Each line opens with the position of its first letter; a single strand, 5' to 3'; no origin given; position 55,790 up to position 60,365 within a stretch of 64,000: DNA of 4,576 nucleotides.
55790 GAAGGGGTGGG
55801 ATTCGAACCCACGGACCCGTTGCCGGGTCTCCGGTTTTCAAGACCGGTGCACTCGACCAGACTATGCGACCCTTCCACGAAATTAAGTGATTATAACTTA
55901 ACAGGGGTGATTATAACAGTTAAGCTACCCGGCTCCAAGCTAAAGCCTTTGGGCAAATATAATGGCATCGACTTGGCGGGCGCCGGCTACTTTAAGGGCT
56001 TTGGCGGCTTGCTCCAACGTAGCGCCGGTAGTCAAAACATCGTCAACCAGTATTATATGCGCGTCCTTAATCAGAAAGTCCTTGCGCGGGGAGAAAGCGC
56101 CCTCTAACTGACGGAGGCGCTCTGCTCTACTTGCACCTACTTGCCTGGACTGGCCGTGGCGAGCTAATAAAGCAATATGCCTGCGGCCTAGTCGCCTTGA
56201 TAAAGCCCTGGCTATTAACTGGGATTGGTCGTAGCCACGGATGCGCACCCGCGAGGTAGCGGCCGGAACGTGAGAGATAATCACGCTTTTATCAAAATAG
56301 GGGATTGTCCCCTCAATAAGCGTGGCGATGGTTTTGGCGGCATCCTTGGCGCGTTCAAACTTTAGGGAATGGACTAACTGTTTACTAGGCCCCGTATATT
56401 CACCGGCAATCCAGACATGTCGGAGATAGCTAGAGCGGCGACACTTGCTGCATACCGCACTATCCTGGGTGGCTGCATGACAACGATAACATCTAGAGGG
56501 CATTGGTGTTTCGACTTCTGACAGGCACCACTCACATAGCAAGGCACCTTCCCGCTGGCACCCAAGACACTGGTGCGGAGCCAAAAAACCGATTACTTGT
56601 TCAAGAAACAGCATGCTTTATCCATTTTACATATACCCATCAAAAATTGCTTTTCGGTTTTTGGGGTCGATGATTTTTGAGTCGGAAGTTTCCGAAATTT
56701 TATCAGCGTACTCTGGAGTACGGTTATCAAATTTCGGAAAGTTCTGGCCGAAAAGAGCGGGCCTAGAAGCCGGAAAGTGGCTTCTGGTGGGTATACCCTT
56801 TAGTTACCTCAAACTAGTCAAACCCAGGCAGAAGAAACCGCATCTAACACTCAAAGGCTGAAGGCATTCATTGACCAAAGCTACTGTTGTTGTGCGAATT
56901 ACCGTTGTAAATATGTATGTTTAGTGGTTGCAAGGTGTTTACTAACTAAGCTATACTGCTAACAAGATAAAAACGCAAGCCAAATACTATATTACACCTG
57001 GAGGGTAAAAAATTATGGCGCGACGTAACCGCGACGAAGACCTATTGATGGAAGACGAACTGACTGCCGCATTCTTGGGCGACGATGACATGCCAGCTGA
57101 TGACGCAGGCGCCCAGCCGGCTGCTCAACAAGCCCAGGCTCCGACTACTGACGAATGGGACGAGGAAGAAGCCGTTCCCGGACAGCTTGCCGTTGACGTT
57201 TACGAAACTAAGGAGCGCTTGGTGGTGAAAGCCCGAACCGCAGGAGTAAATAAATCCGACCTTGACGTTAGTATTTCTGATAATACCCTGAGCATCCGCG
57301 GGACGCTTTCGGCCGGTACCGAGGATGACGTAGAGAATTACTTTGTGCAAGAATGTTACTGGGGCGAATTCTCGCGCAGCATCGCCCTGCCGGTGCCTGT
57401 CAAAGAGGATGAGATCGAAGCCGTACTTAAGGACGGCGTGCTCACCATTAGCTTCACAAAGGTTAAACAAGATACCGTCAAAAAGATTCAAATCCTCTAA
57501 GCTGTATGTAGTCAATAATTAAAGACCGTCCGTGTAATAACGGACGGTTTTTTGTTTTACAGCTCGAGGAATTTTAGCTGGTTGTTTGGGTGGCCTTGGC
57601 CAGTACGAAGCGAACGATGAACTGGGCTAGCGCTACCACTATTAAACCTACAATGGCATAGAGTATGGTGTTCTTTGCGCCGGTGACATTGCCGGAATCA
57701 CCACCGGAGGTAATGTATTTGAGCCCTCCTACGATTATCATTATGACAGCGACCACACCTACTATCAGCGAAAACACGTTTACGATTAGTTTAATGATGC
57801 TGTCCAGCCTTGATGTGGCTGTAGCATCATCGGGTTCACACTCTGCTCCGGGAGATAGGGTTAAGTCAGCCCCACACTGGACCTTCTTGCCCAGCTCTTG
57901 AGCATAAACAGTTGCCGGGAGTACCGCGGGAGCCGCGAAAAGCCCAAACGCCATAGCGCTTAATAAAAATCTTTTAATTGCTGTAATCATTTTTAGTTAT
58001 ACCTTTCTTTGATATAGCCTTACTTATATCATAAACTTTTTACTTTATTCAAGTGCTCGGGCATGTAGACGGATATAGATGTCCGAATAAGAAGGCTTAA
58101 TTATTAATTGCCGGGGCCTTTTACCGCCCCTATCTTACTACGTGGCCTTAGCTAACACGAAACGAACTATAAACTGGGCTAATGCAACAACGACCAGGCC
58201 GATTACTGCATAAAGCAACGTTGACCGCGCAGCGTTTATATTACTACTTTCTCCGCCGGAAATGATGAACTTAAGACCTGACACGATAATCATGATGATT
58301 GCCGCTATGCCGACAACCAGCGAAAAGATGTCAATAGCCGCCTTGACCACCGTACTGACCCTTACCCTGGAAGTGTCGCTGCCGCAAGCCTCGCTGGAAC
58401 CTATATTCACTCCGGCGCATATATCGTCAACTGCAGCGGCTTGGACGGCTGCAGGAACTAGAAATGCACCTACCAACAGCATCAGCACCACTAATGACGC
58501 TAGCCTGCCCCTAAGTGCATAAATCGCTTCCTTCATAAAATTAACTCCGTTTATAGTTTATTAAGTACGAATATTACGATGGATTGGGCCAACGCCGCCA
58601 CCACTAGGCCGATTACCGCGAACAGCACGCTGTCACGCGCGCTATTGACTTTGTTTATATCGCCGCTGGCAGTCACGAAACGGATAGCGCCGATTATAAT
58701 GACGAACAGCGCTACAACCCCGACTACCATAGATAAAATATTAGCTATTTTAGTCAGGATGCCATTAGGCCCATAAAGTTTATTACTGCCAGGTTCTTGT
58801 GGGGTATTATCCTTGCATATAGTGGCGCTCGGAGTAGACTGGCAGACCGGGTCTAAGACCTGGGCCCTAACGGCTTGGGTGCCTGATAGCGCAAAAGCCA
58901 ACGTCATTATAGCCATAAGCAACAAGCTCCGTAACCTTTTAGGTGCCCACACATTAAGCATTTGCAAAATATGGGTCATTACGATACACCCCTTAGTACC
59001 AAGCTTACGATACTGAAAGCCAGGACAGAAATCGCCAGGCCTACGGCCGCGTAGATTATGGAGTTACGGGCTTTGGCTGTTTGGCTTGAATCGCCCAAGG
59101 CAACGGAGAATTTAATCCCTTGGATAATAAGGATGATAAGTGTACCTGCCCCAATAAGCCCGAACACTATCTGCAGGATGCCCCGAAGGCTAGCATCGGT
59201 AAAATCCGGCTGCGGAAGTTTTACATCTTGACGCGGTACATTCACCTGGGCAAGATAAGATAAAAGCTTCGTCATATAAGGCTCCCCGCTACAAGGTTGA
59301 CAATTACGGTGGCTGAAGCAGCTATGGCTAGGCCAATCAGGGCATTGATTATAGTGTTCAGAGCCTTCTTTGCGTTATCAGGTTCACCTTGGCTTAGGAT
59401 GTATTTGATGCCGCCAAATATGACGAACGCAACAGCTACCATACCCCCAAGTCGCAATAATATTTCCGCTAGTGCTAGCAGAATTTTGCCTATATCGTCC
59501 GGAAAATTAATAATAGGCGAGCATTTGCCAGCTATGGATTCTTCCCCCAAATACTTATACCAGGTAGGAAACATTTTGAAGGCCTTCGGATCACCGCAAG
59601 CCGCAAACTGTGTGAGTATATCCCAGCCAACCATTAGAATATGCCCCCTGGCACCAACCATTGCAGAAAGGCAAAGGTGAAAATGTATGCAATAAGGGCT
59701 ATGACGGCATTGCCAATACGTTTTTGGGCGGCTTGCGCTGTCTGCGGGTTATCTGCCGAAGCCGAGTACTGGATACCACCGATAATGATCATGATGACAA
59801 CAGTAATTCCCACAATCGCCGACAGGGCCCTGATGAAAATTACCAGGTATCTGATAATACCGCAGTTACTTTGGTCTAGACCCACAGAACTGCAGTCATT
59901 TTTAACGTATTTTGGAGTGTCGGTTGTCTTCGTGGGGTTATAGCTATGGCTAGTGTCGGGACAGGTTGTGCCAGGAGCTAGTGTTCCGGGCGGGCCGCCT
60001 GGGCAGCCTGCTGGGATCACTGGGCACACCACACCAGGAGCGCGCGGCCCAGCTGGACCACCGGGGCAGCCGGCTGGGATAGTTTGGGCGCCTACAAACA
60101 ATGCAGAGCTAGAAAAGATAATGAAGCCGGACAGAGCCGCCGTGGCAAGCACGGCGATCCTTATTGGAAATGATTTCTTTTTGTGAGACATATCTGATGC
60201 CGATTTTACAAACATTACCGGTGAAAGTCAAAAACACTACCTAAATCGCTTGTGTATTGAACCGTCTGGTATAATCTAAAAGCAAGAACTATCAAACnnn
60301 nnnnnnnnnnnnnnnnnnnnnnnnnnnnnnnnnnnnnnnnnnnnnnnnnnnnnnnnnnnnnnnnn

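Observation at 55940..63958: T4SS-like locus (VirB6/TrbL-like and PrgI/VirB3-like genes plus pilin array) adjacent to comFC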

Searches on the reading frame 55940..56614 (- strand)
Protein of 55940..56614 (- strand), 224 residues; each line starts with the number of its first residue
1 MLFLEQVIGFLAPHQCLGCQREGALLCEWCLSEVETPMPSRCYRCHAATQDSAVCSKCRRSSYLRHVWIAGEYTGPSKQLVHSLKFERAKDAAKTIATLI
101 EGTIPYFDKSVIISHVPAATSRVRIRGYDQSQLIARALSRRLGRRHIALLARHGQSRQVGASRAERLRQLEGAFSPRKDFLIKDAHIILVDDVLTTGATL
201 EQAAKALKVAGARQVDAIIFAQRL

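Call 3: search_protein_families(library=pfam, proteins=[window:55940-56614:-], max_evalue=1)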
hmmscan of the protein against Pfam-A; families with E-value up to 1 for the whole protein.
window:55940-56614:- (224 aa): 6 families
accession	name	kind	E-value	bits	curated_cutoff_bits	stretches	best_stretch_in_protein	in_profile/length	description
PF00156.33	Pribosyltran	-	1.4e-08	34.6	26.3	1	154-222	64-125/158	Phosphoribosyl transferase domain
PF18912.6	DZR_2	-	0.00015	22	27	1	9-59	3-56/56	Double zinc ribbon domain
PF15609.12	PRTase_2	-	0.0021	18.1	28.8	1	177-212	112-147/188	Phosphoribosyl transferase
PF14681.12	UPRTase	-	0.0066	16.4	27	1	182-220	118-155/206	Uracil phosphoribosyltransferase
PF24390.1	PRTase-CE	-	0.011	16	27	1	81-206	23-127/253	PRTase-CE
PF12773.13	DZR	-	0.16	12.6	27.3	1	16-58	4-44/45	Double zinc ribbon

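Call 6: search_protein_families(library=ncbifam, proteins=[window:55940-56614:-], max_evalue=1)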
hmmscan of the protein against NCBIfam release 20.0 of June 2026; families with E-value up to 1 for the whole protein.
window:55940-56614:- (224 aa): 40 families (the best 25 are shown)
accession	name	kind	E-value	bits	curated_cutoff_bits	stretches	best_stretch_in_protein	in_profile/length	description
TIGR00201.1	comF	subfamily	1.5e-27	96.8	233.55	1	42-218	1-186/190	ComF family protein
NF008616.0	PRK11595.1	equivalog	2.5e-23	82.8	304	1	26-218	22-221/227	DNA utilization protein GntX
NF002095.0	PRK00934.1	equivalog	2.3e-06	27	296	1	178-218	199-239/287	ribose-phosphate diphosphokinase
TIGR01251.1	ribP_PPkin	subfamily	2.5e-06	26.6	113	1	182-219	208-245/309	ribose-phosphate diphosphokinase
NF005537.0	PRK07199.1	subfamily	3.3e-06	26.4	322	1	182-219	209-246/301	ribose-phosphate diphosphokinase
NF002320.0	PRK01259.1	subfamily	8.3e-06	25.4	297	1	182-219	212-249/316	ribose-phosphate diphosphokinase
NF002620.0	PRK02277.1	subfamily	6.2e-05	22.7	115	1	168-220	126-177/201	orotate phosphoribosyltransferase-like protein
TIGR00336.1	pyrE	equivalog_domain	9e-05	22.3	106.8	1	183-220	107-144/173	orotate phosphoribosyltransferase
NF040646.1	HPT_Archaea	equivalog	9.9e-05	22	200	1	183-222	113-152/184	hypoxanthine/guanine phosphoribosyltransferase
TIGR01367.1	pyrE_Therm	equivalog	0.00011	21.8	150.25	1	171-222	91-143/187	orotate phosphoribosyltransferase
NF006605.0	PRK09162.1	equivalog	0.00011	21.7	181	1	174-222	90-136/183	hypoxanthine-guanine phosphoribosyltransferase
NF002635.0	PRK02304.1-4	subfamily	0.00011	21.7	146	1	183-222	114-153/188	adenine phosphoribosyltransferase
TIGR01203.1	HGPRTase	equivalog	0.00018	21.3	150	1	179-219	80-120/167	hypoxanthine phosphoribosyltransferase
NF002686.0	PRK02458.1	equivalog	0.00056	19.5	506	1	185-218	219-252/323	ribose-phosphate diphosphokinase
NF002636.0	PRK02304.1-5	equivalog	0.0008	18.9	125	1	178-219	111-152/176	adenine phosphoribosyltransferase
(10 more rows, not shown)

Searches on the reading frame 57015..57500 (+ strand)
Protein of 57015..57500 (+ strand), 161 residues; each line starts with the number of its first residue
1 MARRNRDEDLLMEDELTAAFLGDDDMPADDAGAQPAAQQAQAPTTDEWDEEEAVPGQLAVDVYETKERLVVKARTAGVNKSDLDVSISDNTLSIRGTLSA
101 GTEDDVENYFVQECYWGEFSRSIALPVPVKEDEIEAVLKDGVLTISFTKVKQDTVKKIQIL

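Call 3: search_protein_families(library=pfam, proteins=[window:57015-57500:+], max_evalue=1)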
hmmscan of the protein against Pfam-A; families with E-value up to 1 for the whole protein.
window:57015-57500:+ (161 aa): 4 families
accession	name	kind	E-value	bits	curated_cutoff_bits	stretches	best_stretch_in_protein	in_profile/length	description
PF00011.27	HSP20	-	6.3e-19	68.4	20.8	1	62-160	2-101/102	Hsp20/alpha crystallin family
PF17886.7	ArsA_HSP20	-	3.4e-07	30.2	22.5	1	69-147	4-63/63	HSP20-like domain found in ArsA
PF04969.22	CS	-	0.036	15.5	21.3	1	63-149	6-78/78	CS domain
PF10341.16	TPP1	-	0.082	13.2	26.5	0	71-102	48-77/158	Shelterin complex subunit, TPP1/ACD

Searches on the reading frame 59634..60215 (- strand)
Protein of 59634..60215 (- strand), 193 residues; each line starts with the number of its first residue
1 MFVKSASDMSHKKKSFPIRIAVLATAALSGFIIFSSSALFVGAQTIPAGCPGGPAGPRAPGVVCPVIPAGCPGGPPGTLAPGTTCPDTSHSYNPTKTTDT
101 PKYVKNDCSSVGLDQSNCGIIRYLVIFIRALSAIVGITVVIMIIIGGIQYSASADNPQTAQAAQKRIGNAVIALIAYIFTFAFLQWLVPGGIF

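Call 3: search_protein_families(library=pfam, proteins=[window:59634-60215:-], max_evalue=1)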
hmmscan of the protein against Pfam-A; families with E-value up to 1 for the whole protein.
window:59634-60215:- (193 aa): 5 families
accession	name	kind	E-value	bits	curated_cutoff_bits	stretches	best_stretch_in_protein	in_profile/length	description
PF18895.5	T4SS_pilin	-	1.1e-05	25.8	26.6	1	130-182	15-66/71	Type IV secretion system pilin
PF19607.4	DUF6112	-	7.7e-05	22.9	25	1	121-187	13-81/88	Family of unknown function (DUF6112)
PF16943.10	T4SS_CagC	-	0.014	15.9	27.9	1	123-186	46-110/119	Cag pathogenicity island, type IV secretory system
PF19199.5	Phage_coatGP8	-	0.12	13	24.6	1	137-177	5-44/69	Phage major coat protein, Gp8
PF12420.13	DUF3671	-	0.65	9.8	34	0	12-144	155-206/223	Fam-L, Fam-M like protein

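Call 6: search_protein_families(library=ncbifam, proteins=[window:59634-60215:-], max_evalue=1)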
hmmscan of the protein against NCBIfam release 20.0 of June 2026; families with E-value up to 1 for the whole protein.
window:59634-60215:- (193 aa): 2 families
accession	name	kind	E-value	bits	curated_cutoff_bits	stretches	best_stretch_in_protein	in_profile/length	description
NF045849.1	ICE_MMCAP2_0565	equivalog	8.2e-07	28.6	40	1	120-184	9-73/80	Mbov_0395 family pilin-like conjugal transfer protein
NF033801.3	NprX_fam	subfamily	0.034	14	33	1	137-156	10-29/42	NprX family peptide pheromone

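Call 25: find_encoding_contigs(protein=window:59634-60215:-, flank=10000, max_places=4)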
Protein window:59634-60215:- (193 aa): no gene with exactly this product is on record in the collection.
